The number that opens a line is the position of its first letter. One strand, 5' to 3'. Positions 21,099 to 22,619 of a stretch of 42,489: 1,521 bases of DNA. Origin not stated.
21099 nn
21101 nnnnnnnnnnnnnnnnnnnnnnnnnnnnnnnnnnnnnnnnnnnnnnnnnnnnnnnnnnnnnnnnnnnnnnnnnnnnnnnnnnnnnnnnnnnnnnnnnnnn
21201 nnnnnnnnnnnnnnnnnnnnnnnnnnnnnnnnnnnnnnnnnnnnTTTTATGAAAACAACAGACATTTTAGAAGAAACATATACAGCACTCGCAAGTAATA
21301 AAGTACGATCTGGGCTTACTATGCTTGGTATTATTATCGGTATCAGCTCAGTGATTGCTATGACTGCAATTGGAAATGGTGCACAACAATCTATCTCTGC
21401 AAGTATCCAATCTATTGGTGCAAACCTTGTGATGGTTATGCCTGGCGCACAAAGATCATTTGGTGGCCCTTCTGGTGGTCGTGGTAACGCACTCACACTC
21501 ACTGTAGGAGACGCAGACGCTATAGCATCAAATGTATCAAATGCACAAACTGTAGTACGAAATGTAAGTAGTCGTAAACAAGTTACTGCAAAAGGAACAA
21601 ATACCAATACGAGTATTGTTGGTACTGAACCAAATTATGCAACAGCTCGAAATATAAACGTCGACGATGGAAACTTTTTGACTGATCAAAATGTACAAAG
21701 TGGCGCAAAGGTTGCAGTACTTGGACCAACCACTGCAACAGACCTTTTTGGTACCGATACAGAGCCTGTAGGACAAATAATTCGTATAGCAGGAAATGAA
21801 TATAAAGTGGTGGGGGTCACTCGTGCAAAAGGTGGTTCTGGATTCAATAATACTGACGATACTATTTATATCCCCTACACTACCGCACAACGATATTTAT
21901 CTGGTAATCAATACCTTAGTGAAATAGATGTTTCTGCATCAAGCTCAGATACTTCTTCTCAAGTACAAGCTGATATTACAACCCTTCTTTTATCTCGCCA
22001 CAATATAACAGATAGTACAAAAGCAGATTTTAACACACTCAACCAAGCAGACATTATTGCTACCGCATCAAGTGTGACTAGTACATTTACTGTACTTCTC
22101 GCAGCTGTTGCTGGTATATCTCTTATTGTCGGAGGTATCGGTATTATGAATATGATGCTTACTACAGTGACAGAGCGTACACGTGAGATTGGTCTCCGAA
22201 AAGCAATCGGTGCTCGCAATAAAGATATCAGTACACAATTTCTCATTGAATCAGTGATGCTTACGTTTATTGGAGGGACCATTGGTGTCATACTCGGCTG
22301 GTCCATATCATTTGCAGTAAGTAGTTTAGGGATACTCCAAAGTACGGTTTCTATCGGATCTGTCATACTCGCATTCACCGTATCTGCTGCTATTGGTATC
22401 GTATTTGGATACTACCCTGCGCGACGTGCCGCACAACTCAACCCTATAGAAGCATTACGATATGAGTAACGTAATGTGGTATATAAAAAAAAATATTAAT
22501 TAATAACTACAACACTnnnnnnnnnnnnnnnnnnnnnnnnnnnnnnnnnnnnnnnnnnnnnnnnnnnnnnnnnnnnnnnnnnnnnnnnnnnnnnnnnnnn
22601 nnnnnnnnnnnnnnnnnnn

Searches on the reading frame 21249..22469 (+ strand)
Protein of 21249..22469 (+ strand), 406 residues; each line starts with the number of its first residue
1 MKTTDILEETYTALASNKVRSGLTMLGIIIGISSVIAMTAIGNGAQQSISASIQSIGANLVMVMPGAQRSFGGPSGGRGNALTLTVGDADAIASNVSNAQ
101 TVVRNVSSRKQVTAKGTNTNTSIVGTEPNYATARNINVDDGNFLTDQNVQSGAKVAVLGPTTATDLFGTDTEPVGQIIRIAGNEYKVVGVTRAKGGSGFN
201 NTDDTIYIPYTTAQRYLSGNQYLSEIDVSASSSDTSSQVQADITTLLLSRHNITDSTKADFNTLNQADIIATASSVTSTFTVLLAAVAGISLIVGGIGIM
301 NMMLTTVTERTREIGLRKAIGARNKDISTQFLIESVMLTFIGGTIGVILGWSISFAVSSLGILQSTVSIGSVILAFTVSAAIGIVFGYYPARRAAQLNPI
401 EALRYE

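Call 25: search_protein_families(library=pfam, proteins=[window:21249-22469:+], max_evalue=0.00001)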
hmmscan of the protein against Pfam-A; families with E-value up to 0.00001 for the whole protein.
window:21249-22469:+ (406 aa): 3 families
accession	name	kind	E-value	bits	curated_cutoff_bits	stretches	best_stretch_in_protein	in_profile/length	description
PF12704.14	MacB_PCD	-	3.6e-50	171.6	27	1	21-245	1-206/207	MacB-like periplasmic core domain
PF02687.27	FtsX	-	7.6e-21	74.8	25.5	1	286-399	2-120/120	FtsX-like permease C-terminal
PF12698.13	ABC2_membrane_3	-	7.6e-06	25.7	31.6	1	205-388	82-263/347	ABC-2 family transporter protein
